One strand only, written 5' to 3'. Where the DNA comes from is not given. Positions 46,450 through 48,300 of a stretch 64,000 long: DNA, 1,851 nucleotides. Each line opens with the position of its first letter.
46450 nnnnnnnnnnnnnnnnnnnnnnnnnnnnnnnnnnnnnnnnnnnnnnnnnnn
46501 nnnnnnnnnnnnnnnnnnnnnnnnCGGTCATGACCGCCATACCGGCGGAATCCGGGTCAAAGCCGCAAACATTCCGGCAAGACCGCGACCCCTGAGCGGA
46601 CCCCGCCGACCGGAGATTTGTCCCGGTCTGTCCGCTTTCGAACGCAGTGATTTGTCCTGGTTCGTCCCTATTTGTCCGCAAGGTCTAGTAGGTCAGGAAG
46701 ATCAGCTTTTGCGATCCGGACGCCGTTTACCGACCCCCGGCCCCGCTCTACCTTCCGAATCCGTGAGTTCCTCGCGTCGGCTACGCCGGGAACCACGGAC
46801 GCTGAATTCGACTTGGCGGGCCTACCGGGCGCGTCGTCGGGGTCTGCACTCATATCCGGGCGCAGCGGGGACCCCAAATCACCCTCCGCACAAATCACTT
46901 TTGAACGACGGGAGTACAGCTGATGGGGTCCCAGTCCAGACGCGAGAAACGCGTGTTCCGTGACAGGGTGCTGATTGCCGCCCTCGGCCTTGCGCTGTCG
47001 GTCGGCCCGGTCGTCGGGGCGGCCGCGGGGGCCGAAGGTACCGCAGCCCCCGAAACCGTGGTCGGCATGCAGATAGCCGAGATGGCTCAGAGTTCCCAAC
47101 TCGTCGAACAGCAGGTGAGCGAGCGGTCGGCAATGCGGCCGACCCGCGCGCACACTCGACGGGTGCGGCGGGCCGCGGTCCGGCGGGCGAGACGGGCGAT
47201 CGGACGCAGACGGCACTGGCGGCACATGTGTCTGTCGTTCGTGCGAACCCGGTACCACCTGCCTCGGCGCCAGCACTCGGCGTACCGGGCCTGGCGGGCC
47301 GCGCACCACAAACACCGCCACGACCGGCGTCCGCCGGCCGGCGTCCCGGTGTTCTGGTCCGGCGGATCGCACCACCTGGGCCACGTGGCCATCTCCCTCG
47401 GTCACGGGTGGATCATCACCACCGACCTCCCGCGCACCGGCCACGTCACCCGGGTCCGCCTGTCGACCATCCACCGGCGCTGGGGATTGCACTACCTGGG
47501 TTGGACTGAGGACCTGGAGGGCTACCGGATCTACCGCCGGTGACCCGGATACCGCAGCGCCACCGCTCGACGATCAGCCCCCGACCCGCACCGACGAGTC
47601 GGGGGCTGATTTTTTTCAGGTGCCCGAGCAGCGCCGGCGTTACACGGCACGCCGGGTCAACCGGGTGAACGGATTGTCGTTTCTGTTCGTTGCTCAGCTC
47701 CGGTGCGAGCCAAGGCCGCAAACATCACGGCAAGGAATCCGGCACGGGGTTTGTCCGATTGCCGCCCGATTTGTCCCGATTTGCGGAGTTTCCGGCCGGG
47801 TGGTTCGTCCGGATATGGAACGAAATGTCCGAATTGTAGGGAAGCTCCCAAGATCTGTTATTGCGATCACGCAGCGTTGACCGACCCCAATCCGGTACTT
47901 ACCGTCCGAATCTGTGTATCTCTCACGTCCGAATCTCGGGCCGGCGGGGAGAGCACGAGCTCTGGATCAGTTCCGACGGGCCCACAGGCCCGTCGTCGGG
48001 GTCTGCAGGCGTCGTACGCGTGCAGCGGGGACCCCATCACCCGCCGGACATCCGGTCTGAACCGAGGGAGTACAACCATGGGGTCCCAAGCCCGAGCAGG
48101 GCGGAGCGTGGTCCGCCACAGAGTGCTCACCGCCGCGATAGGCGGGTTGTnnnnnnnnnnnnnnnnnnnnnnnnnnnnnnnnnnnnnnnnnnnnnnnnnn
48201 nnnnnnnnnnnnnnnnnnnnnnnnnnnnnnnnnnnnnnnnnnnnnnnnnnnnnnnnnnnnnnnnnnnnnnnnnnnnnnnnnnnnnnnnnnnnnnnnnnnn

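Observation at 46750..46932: Conserved structured leader with start-codon-sequestering helix upstream of a putative cell-wall hydrolase (copy 1)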

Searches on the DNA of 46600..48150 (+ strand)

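Call 3: search_rna_families(source=window, start=46600, end=48150, threshold=evalue, max_evalue=10, show_alignments=5)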
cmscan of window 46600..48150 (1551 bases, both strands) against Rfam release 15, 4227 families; matches with E-value up to 10: 4.
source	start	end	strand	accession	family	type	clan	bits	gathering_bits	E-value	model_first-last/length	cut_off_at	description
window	47143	47172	-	RF01540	TB11Cs4H2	Gene; snRNA; snoRNA; HACA-box;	-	19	50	1.1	17-46/64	no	Trypanosomatid snoRNA TB11Cs4H2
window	47114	47155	-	RF03196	mir-6790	Gene; miRNA;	-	17.8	78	2.6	1-63/63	no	mir-6790 microRNA precursor family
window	47694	47780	-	RF01552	TB9Cs1H2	Gene; snRNA; snoRNA; HACA-box;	-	17.4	35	4.8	1-86/86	no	Trypanosomatid snoRNA TB9Cs1H2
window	47909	47960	-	RF01142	sR19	Gene; snRNA; snoRNA; CD-box;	-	13.1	45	3.5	1-63/63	no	Small nucleolar RNA sR19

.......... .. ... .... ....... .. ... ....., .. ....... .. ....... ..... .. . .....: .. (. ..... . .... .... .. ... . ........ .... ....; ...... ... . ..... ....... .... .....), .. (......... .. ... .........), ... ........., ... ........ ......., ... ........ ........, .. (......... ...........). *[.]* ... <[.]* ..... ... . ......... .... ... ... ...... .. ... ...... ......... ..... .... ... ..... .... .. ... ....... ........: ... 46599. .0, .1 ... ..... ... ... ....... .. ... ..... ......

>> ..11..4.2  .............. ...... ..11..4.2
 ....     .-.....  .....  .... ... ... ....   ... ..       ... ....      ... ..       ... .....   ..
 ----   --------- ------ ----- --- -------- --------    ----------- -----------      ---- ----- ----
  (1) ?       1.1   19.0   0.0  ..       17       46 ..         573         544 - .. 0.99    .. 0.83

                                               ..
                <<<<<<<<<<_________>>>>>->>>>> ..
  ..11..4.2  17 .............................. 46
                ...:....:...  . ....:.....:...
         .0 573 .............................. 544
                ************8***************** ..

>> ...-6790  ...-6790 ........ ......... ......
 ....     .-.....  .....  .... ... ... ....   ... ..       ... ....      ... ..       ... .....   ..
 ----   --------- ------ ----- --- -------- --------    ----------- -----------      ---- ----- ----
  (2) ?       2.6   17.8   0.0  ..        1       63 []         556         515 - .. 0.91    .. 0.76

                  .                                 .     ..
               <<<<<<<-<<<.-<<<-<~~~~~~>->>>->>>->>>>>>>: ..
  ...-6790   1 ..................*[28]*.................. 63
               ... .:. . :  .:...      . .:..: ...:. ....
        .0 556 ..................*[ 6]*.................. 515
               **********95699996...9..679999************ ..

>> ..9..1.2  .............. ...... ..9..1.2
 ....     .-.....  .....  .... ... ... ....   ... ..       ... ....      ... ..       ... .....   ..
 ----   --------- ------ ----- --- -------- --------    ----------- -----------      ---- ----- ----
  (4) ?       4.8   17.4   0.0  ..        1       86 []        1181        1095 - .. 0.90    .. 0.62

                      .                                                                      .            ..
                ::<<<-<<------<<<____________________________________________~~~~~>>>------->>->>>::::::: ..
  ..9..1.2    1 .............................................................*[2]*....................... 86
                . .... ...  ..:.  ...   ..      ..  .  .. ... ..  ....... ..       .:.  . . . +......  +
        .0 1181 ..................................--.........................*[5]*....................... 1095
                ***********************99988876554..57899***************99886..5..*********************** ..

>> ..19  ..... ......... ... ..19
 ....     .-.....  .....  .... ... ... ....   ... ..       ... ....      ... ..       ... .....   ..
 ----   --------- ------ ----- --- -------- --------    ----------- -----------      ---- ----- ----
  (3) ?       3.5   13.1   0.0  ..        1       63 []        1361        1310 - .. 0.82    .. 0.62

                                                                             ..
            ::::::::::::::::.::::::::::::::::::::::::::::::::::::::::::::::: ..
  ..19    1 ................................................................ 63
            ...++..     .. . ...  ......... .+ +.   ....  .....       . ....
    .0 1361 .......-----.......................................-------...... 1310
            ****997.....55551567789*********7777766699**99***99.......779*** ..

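Call 34: search_rna_families(source=window, start=46745, end=46950, threshold=evalue, max_evalue=10, show_alignments=4)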
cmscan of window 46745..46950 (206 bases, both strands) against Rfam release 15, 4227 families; matches with E-value up to 10: 2.
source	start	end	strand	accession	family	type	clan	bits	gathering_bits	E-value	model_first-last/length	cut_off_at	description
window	46867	46882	+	RF01785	blv_FSE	Cis-reg; frameshift_element;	-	12.5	34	8.6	1-27/27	no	ribosomal frameshift site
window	46765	46824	+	RF02209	WT1-AS_7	Gene; lncRNA;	-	6.8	50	3.9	235-294/294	no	WT1 antisense RNA conserved region 7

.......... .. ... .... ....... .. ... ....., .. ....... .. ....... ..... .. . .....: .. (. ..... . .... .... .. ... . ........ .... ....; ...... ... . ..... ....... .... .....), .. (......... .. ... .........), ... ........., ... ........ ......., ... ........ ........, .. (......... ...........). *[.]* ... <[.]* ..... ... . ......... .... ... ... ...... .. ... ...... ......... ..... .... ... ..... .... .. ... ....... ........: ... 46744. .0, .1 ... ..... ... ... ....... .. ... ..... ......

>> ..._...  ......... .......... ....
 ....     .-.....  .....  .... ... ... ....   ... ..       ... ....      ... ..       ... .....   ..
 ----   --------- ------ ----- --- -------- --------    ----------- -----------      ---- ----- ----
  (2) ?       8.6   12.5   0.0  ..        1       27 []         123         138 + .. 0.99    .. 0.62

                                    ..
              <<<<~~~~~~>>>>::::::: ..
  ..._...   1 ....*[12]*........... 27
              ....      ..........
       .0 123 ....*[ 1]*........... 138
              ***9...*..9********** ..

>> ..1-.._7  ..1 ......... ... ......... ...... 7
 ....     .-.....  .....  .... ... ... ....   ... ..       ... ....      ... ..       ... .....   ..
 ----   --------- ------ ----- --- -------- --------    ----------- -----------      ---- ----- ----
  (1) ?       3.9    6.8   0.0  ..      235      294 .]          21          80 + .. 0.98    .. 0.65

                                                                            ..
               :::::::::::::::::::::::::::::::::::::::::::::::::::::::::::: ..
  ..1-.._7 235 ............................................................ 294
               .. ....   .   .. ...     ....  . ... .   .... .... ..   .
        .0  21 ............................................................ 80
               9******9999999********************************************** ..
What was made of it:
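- Closest known: rpfB RNA switch of Mycobacterium tuberculosis. Different: No Rfam family matched this leader (call 34); I did not check whether the rpfB element has an Rfam model, and I did not compare the two sequences directly.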

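Call 35: search_rna_families(sources=[L013, L023, L025], threshold=evalue, max_evalue=10, show_alignments=3)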
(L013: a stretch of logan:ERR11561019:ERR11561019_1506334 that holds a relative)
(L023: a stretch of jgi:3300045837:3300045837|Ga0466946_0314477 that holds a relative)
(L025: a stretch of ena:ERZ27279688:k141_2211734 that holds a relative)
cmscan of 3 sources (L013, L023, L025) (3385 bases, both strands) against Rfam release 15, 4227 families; matches with E-value up to 10: 6.
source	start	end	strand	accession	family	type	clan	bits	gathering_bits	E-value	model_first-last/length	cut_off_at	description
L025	1035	1090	+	RF01791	F6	Gene; sRNA;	-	24.4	46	0.29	1-57/57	no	F6 TB sRNA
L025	205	287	-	RF04268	mir-512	Gene; miRNA;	-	20.3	94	1.4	1-84/84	no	mir-512 microRNA precursor family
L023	430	493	+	RF03129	L31-Corynebacteriaceae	Cis-reg; leader;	CL00118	19.6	36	1.8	1-64/64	no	L31-Corynebacteriaceae ribosomal protein leader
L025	917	1041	-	RF02883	BcKCsr2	Gene; sRNA;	-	15.6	40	2.7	1-129/129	no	Burkholderia sRNA 2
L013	194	290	+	RF02645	Cis2_sRNA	Gene; sRNA;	-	14.9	50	7.9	1-153/153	no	Ruegeria cis2 sRNA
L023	123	224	-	RF02216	ZNFX1-AS1_2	Gene; lncRNA;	-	13.5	45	5.3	1-93/93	no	ZNFX1 antisense RNA 1 conserved region 2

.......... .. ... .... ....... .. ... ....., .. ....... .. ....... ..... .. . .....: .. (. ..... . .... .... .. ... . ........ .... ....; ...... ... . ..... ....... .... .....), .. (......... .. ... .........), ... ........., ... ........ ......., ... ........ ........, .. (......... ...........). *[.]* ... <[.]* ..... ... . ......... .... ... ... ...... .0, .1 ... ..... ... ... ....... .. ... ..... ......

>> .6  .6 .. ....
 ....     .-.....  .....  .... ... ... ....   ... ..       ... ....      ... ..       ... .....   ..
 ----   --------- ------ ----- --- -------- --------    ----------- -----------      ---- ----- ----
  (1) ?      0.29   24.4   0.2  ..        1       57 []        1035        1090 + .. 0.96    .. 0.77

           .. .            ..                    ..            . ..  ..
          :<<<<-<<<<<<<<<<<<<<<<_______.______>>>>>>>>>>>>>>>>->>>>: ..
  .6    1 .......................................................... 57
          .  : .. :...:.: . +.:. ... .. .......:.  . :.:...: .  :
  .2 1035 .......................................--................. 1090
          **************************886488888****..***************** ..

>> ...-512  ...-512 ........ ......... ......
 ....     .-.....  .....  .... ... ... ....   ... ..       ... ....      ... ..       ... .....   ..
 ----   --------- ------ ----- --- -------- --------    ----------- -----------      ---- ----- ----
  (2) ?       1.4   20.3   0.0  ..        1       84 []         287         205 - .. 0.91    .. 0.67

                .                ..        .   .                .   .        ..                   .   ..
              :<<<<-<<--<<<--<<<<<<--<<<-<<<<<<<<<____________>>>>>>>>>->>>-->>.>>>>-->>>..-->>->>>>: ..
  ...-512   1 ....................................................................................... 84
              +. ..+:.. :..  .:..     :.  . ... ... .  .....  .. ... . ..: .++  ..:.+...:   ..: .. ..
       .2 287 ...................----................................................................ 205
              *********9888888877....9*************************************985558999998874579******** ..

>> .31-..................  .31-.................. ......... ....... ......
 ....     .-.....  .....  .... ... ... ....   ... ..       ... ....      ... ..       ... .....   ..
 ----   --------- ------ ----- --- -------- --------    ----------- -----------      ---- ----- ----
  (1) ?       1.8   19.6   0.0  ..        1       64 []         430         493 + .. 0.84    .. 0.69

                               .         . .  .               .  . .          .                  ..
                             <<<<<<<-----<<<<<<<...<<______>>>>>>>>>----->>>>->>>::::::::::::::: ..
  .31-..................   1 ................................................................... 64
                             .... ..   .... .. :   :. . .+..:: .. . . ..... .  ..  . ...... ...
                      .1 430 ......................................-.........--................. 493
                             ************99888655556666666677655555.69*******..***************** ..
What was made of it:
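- On ydaO/kimA c-di-AMP riboswitch (RF00379): There is no ydaO match at E<=10 on 1551 nt, on 206 nt, or on three orthologous contigs (calls 3, 34, 35).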

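Call 44: build_rna_model(alignment_id=A3, structure=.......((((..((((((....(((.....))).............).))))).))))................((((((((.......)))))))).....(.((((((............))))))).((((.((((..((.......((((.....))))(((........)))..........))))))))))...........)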
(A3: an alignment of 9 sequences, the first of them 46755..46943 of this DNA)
Model R1 built from alignment A3 (9 sequences, 209 columns); structure: as given.
model positions 195; base pairs 45; branch points 4; effective number of sequences 1.6; information 0.59 bits per position. Calibrated on 0.2 Mb of random sequence (short: E-values are rough).
structure used (alignment columns):
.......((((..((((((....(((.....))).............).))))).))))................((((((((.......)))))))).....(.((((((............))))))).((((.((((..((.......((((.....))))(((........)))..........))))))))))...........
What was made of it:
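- Only nine sequences from one bacterial family are available, with an effective number of 1.6 (call 44).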

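Call 45: search_with_rna_model(model_id=R1, sources=[window, L001, L002, L003, L004, L005, L006, L007, L008, L009, L010, L011, L012, L014, L015, L017, L018, L019, L020, L021, L022, L023, L024, L025, L028, L029], max_evalue=10)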
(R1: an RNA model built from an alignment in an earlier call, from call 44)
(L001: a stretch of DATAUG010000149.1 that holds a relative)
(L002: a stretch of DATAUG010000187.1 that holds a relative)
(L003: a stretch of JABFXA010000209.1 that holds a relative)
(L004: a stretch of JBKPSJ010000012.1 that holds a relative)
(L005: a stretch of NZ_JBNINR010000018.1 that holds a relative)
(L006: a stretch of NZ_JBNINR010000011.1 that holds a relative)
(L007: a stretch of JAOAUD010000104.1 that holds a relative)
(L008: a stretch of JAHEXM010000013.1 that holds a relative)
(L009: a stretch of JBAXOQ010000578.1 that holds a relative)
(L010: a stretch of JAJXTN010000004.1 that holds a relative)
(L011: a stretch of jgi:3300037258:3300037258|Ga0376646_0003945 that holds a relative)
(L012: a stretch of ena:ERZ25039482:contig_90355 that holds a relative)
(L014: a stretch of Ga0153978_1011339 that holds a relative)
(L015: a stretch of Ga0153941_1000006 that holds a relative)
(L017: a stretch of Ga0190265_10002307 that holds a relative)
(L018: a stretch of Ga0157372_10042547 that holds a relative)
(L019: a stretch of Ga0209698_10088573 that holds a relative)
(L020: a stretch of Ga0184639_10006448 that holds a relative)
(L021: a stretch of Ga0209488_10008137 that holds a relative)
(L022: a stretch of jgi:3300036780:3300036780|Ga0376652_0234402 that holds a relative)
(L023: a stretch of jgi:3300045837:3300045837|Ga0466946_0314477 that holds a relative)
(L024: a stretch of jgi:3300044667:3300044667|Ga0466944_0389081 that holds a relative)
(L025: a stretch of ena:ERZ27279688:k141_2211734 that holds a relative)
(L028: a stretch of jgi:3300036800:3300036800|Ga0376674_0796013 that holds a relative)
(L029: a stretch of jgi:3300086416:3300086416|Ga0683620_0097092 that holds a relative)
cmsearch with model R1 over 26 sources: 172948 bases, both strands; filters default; matches with E-value up to 10: 19.
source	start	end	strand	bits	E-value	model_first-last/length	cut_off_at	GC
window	47906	48098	+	202.7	2e-51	1-195/195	no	0.67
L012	524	716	+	197.9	3.5e-50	1-195/195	no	0.66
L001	2826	3021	+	183.9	1.6e-46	1-195/195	no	0.65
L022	1326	1521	+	179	3.1e-45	1-195/195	no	0.64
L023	78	260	+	179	3.2e-45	1-195/195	no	0.66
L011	2825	3021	+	178.9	3.4e-45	1-195/195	no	0.65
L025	102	288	+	176.5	1.4e-44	1-195/195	no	0.67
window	46755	46943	+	137.2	2.9e-34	1-195/195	no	0.64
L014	114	272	-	129.4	3e-32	1-195/195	no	0.65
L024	1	72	+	73.2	1.6e-17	124-195/195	5'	0.67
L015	2039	2106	-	14.7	0.032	94-184/195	no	0.74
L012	593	614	-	13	0.089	70-91/195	no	0.86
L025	164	186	-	9.4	0.79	69-91/195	no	0.87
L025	193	214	-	8.9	1.1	99-121/195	no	0.73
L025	217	277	-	8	1.9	124-184/195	no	0.64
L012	646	705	-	7.5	2.5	124-184/195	no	0.65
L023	164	186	-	6.1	5.8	99-121/195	no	0.65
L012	3414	3442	-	5.7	7.2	17-45/195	no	0.86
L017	598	689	-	5.5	8.3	1-195/195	no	0.7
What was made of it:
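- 46755..46922 (+): Predicted 5' UTR (leader) of copy 1. Covariance model R1 scores it 137 bits (call 45).
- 47877..48087 (+): Copy 2. Promoter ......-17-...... at 47877-47905 and leader at 47906-48077. Element a is at 47998-48003, P3 at 48003-48025, b at 48027-48037, the Shine-Dalgarno sequence at 48066-48070, and c at 48078-48087. R1 scores it 203 bits (call 45).
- Tried and rejected: The covariance model R1 found no further copy in the window, nor upstream of more distant homologues in L002-L010 (call 45).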
